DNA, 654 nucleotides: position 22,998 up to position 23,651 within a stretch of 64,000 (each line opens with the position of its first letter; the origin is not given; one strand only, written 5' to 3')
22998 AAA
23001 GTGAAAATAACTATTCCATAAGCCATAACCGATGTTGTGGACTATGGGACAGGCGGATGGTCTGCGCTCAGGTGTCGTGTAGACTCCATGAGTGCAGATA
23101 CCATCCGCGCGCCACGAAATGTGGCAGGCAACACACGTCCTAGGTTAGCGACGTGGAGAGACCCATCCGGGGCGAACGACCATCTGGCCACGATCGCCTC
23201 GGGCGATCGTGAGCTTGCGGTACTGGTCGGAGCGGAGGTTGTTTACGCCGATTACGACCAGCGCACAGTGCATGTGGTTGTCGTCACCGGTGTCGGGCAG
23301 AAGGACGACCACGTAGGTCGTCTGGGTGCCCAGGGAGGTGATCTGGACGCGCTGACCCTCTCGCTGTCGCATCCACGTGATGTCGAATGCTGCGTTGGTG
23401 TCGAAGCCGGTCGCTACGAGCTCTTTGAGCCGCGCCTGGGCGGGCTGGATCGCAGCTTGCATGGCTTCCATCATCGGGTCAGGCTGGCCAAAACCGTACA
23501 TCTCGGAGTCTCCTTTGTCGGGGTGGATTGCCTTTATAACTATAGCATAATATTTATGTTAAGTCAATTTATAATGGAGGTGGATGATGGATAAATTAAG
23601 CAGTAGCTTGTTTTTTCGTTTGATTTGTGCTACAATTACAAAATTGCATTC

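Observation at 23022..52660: Recurring pattern: four compositionally foreign GC-rich single-gene cassettes with native-looking promoters, wedged between housekeeping operons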

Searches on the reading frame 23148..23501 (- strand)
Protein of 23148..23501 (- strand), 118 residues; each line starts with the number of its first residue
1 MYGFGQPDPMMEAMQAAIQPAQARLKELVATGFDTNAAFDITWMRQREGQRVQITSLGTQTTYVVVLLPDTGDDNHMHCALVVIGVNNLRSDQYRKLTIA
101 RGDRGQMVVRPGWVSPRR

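Call 13: search_protein_families(library=pfam, max_evalue=1, proteins=[window:23148-23501:-])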
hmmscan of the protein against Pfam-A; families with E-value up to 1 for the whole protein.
seq(118 aa): 1 family
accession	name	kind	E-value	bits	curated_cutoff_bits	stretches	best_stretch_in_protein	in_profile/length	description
PF02575.21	YbaB_DNA_bd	-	0.049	14.2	25.5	1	11-55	4-48/91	YbaB/EbfC DNA-binding family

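Call 14: search_protein_families(library=ncbifam, max_evalue=1, proteins=[window:23148-23501:-])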
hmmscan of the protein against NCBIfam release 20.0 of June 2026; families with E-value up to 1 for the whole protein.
seq(118 aa): 2 families
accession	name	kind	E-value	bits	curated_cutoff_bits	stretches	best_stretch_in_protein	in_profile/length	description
NF001531.0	PRK00364.2-2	subfamily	0.05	13.6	96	1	59-104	18-63/94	co-chaperone GroES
NF011218.0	PRK14625.1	equivalog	0.091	13.1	151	1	12-54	12-54/109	hypothetical protein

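Call 17: find_encoding_contigs(protein=P0004, flank=6000, max_places=6)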
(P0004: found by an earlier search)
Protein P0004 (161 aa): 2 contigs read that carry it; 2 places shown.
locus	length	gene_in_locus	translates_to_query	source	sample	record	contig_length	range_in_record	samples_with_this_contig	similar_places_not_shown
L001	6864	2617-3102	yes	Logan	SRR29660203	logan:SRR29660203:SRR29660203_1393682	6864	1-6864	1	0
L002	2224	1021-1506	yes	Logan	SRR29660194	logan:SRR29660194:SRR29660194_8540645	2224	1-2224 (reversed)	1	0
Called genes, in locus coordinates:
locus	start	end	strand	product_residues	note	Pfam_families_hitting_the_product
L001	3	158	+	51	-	?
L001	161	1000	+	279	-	PF03372:Exo_endo_phos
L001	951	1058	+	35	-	-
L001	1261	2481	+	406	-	PF00270:DEAD, PF04851:ResIII, PF16203:ERCC3_RAD25_C (weak), PF00271:Helicase_C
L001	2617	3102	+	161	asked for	-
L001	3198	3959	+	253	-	PF02463:SMC_N (faint), PF00005:ABC_tran, PF13175:AAA_15 (faint), PF13304:AAA_21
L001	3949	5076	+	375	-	PF12698:ABC2_membrane_3, PF01061:ABC2_membrane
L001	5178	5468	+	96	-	PF02686:GatC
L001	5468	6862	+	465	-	?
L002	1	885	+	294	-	?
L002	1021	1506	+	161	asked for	-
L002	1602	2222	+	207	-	?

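Call 18: find_encoding_contigs(protein=P0002, flank=6000, max_places=6)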
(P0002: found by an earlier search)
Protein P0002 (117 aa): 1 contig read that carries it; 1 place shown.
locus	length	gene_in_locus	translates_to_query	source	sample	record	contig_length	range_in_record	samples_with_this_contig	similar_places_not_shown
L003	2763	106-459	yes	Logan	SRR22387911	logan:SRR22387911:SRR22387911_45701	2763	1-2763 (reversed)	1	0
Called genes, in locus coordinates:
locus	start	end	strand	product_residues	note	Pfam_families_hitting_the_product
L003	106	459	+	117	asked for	-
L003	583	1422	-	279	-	PF03372:Exo_endo_phos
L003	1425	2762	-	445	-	?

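Call 23: find_homologous_proteins(query=window:23148-23501:-, max_evalue=0.01)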
Query seq(118 aa) (118 aa): 1 proteins with E <= 0.01 among 4 candidates.
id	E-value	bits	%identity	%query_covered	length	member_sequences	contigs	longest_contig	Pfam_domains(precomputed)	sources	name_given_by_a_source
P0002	2.0e-63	230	90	100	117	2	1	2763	-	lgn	-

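Call 43: find_related_loci(query=A5, collection=genome_contigs, flank=6000)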
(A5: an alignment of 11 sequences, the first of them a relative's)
Query A5 (171 aa) in genome_contigs; peptide patterns used: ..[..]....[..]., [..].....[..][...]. (x = any residue, [..] = any of these).
120 stretches matched a pattern; 4 encode a relative of the query (tblastn E <= 1e-3); 4 distinct loci.
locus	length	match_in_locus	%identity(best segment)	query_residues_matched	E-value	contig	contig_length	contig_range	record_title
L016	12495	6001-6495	81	1-165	1e-87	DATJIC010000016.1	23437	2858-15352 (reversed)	MAG TPA_asm: Verrucomicrobiia bacterium isolate SMAG_U15528 k141_8754903, whole genome shotgun sequence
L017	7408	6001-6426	35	3-143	2e-15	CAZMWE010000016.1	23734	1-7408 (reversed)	MAG TPA_asm: uncultured Candidatus Saccharibacteria bacterium isolate binchicken_co54_327 genome assembly, contig: NODE_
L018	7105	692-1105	34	8-147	1e-14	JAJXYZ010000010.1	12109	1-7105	MAG: bacterium isolate BP7.bin25 NODE_8803_length_12109_cov_2.066433, whole genome shotgun sequence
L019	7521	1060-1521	31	8-163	2e-13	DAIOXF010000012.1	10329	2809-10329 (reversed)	MAG TPA_asm: Candidatus Saccharibacteria bacterium isolate CTOTU41454 NODE_176_length_10329_cov_3.594316, whole genome s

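Call 47: predict_structure(alignment_id=A5)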
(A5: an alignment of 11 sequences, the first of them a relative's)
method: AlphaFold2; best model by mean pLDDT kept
length: 171 residues; sequences in the alignment: 11
mean_pLDDT: 88.3   pTM: 0.86
mean pLDDT of the five models: 88.3, 88.2, 87.1, 86.4, 86.0
residues with pLDDT >= 90: 102; 70-90: 55; 50-70: 13; < 50: 1
segments of 3 or more residues with pLDDT < 50: none
pLDDT, mean of each block of 10 residues (from residue 1): 70 97 95 76 80 96 93 94 95 92 85 90 86 88 93 95 80 54
secondary structure, 60 per line:
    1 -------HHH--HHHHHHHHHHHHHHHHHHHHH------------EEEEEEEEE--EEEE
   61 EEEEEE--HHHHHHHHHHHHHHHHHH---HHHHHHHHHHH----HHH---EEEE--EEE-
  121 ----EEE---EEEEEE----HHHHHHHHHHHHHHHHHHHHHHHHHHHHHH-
elements in order: H13-33 E46-54 E57-66 H69-86 H90-100 E111-114 E117-119 E125-127 E131-136 H141-170

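Call 48: predict_structure(alignment_id=A6)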
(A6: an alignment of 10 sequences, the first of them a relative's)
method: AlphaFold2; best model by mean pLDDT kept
length: 161 residues; sequences in the alignment: 10
mean_pLDDT: 75.1   pTM: 0.70
mean pLDDT of the five models: 75.1, 67.0, 60.3, 52.1, 50.8
residues with pLDDT >= 90: 0; 70-90: 109; 50-70: 48; < 50: 4
segments of 3 or more residues with pLDDT < 50: 79-81
pLDDT, mean of each block of 10 residues (from residue 1): 75 85 70 80 78 63 83 58 73 84 74 86 86 87 67 56 41
secondary structure, 60 per line:
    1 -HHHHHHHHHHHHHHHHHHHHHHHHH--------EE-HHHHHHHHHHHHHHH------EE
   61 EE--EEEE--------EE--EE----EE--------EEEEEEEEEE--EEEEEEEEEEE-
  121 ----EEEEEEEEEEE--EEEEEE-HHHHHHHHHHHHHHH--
elements in order: H2-26 H38-52 E59-62 E65-68 E97-106 E109-119 E125-135 E138-143 H145-159

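Call 51: fold_search(model_id=the predicted structure, library=pdb)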
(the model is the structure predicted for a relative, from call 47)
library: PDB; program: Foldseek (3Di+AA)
matches with E <= 10: 550; with E <= 0.001: 13
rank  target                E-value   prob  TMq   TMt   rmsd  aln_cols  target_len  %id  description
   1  4nkp_B                2.1e-04  1.00  0.52  0.62   4.9       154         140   14  Crystal structure of a putative extracellular heme-binding protein (DESPIG_02683) from Desulfovibrio piger ATCC 29098  (released 2013-12-11)
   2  2a2l_C                2.6e-04  1.00  0.51  0.59   7.8       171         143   13  Crystal structure of Klebsiella pneumoniae protein ORFY, Pfam DUF336 (released 2005-06-28)
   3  2a2l_A                2.8e-04  1.00  0.51  0.59   4.8       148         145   12  Crystal structure of Klebsiella pneumoniae protein ORFY, Pfam DUF336 (released 2005-06-28)
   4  6bws_D                2.9e-04  1.00  0.53  0.67   4.4       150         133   18  Crystal structure of Efga from Methylobacterium extorquens (released 2019-01-16)
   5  9jth_A                3.5e-04  1.00  0.57  0.69   4.1       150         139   17  Crystal structure of NahX from Pseudomonas sp. MC1 (released 2025-10-08)
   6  4nkp_D                3.5e-04  1.00  0.52  0.63   5.0       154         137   14  Crystal structure of a putative extracellular heme-binding protein (DESPIG_02683) from Desulfovibrio piger ATCC 29098  (released 2013-12-11)
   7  4nkp_C                3.7e-04  1.00  0.53  0.62   4.8       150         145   15  Crystal structure of a putative extracellular heme-binding protein (DESPIG_02683) from Desulfovibrio piger ATCC 29098  (released 2013-12-11)
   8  6bws_B                3.7e-04  1.00  0.52  0.64   4.9       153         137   18  Crystal structure of Efga from Methylobacterium extorquens (released 2019-01-16)
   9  9jth_C                4.7e-04  1.00  0.57  0.70   4.1       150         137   17  Crystal structure of NahX from Pseudomonas sp. MC1 (released 2025-10-08)
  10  6bws_A                5.0e-04  1.00  0.54  0.67   4.5       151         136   14  Crystal structure of Efga from Methylobacterium extorquens (released 2019-01-16)
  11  4nkp_A                6.3e-04  1.00  0.51  0.62   4.6       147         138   18  Crystal structure of a putative extracellular heme-binding protein (DESPIG_02683) from Desulfovibrio piger ATCC 29098  (released 2013-12-11)
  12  4clc_D                6.3e-04  1.00  0.52  0.52   5.4       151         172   12  Crystal structure of Ybr137w protein (released 2014-11-19)
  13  5cx7_E                6.7e-04  1.00  0.49  0.58   4.9       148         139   13  Crystal Structure of PduOC:Heme Complex (released 2016-06-29)
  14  9jth_D                1.1e-03  1.00  0.55  0.68   4.2       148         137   16  Crystal structure of NahX from Pseudomonas sp. MC1 (released 2025-10-08)
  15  6bws_C                1.9e-03  1.00  0.54  0.64   4.0       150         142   17  Crystal structure of Efga from Methylobacterium extorquens (released 2019-01-16)
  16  4clc_C                2.3e-03  1.00  0.51  0.50   5.8       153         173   16  Crystal structure of Ybr137w protein (released 2014-11-19)
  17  4clc_B                2.8e-03  1.00  0.49  0.50   5.7       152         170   13  Crystal structure of Ybr137w protein (released 2014-11-19)
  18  5cx7_A                4.2e-03  1.00  0.49  0.59   4.7       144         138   12  Crystal Structure of PduOC:Heme Complex (released 2016-06-29)
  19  4clc_A                5.6e-03  1.00  0.46  0.47   5.9       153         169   14  Crystal structure of Ybr137w protein (released 2014-11-19)
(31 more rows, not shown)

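Call 52: fold_search(model_id=the predicted structure, library=pdb)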
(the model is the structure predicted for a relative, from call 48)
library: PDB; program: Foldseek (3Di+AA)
matches with E <= 10: 681; with E <= 0.001: 0
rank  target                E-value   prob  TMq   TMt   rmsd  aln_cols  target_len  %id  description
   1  5e84_A                2.2e-01  0.14  0.19  0.07  13.4       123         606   10  ATP-bound state of BiP (released 2016-01-27)
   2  7t1u_A                3.1e-01  0.21  0.20  0.27   6.1        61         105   16  Crystal structure of a superbinder Src SH2 domain (sSrcF) in complex with a high affinity phosphopeptide (released 2022-08-24)
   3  3d2e_A                3.1e-01  0.14  0.16  0.05  11.1        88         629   12  Crystal structure of a complex of Sse1p and Hsp70, Selenomethionine-labeled crystals (released 2008-06-17)
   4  2qpv_A                3.1e-01  0.05  0.14  0.15  15.2       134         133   10  Crystal structure of uncharacterized protein Atu1531 (released 2007-08-07)
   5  7t1u_B                3.3e-01  0.20  0.19  0.27   6.2        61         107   16  Crystal structure of a superbinder Src SH2 domain (sSrcF) in complex with a high affinity phosphopeptide (released 2022-08-24)
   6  3d2l_A                3.7e-01  0.15  0.17  0.12  11.4        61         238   13  Crystal structure of SAM-dependent methyltransferase (ZP_00538691.1) from EXIGUOBACTERIUM SP. 255-15 at 1.90 A resolut (released 2008-05-20)
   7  2wew                  5.2e-01  0.33  0.22  0.21   4.4        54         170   11  Crystal structure of human apoM in complex with myristic acid (released 2009-09-15)
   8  9p8l_A                5.2e-01  0.30  0.17  0.28   6.8        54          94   13  Structure of Lockin in complex with 3'cADPR (released 2025-07-30)
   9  9p8l_B                5.2e-01  0.30  0.17  0.28   6.7        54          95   13  Structure of Lockin in complex with 3'cADPR (released 2025-07-30)
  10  3nm7_C                6.2e-01  0.12  0.18  0.31   9.0        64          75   12  Crystal Structure of Borrelia burgdorferi Pur-alpha (released 2010-10-06)
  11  7b7z_B                6.2e-01  0.12  0.16  0.06  10.9        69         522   12  DeAMPylation complex of monomeric FICD and AMPylated BiP (state 1) (released 2021-07-07)
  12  4i86_B                6.2e-01  0.06  0.15  0.20  10.8        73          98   16  Crystal structure of PilZ domain of CeSA from cellulose synthesizing bacterium (released 2013-04-03)
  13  5trc_A                6.6e-01  0.35  0.26  0.11   4.0        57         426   12  Crystal structure of phosphorylated AC3-AC5 domains of yeast acetyl-CoA carboxylase (released 2016-12-07)
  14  2yg2_B                7.4e-01  0.28  0.22  0.23   4.7        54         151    9  Structure of apolioprotein M in complex with Sphingosine 1-Phosphate (released 2011-06-01)
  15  6s85_D                7.4e-01  0.20  0.20  0.10   5.2        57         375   16  Cutting state of the E. coli Mre11-Rad50 (SbcCD) head complex bound to ADP and dsDNA. (released 2019-09-04)
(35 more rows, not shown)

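Call 53: search_solved_structures(query=A5, max_evalue=10, show_alignments=1)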
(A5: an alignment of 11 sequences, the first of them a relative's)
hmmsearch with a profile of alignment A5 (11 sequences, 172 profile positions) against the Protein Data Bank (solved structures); distinct sequences matched with E-value up to 10: 2.
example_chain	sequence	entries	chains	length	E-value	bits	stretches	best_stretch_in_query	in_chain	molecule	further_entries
7fbb_A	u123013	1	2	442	0.22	14.3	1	89-170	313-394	Maltodextrin-binding protein,de novo designed protein D12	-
8t06_A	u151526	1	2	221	1.4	11.7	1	23-52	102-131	Protein myomaker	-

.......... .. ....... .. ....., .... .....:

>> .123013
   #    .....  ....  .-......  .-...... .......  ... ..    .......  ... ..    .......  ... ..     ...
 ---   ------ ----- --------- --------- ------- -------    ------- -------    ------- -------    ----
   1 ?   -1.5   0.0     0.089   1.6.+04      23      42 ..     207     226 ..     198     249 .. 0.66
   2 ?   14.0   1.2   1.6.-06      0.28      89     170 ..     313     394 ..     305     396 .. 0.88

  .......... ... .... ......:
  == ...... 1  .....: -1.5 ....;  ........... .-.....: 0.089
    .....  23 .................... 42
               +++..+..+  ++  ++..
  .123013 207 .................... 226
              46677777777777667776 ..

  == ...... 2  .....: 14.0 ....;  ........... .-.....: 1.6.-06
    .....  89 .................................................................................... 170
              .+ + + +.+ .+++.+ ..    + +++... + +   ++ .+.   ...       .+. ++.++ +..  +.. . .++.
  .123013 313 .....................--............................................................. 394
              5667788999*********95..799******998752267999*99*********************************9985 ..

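Call 56: search_dna_similar(query=window:23148-23501:-, collection=phages, mode=protein, max_evalue=1, max_rows=10)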
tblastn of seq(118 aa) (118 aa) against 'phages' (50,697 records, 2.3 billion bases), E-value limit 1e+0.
No match.

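Call 66: find_related_loci(query=A6, collection=metagenome_contigs, flank=5000)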
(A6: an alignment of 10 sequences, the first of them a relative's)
Query A6 (161 aa) in metagenome_contigs; peptide patterns used: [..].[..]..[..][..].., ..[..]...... (x = any residue, [..] = any of these).
68 stretches matched a pattern; 4 encode a relative of the query (tblastn E <= 1e-3); 4 distinct loci.
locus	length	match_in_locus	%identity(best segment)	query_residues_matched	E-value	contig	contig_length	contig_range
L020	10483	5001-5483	78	1-161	1e-84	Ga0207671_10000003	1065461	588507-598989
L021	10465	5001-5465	56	4-158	1e-54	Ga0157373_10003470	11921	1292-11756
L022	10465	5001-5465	56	4-158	1e-54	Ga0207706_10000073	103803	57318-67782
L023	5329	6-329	58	51-158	9e-39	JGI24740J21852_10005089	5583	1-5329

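Call 72: search_protein_representatives(alignment_id=A7)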
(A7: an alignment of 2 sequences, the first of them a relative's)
Query: 2 sequences, 118 profile positions. Proteins with E-value up to 0.001 (for the whole library): 27; up to 1e-10: 9; up to 1e-30: 1. The best 27 are listed.
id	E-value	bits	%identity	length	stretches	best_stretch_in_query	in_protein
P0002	3.0e-75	266.2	-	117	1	1-118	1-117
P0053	7.6e-21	90.7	-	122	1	3-114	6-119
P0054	3.9e-19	85.2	-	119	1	3-113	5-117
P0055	4.1e-18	81.9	-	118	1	10-114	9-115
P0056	1.2e-15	73.9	-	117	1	8-115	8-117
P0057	1.5e-11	60.8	-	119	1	5-114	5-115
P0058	1.6e-11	60.6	-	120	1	9-113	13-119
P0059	2.7e-11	59.9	-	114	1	5-113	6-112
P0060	8.6e-11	58.3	-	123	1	11-113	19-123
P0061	3.0e-10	56.5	-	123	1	7-113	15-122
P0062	3.9e-09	52.9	-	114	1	4-113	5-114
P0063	5.1e-09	52.6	-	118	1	7-114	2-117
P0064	2.8e-08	50.2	-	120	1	4-113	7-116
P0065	2.7e-07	47.0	-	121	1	4-114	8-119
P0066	3.6e-07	46.6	-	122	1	4-113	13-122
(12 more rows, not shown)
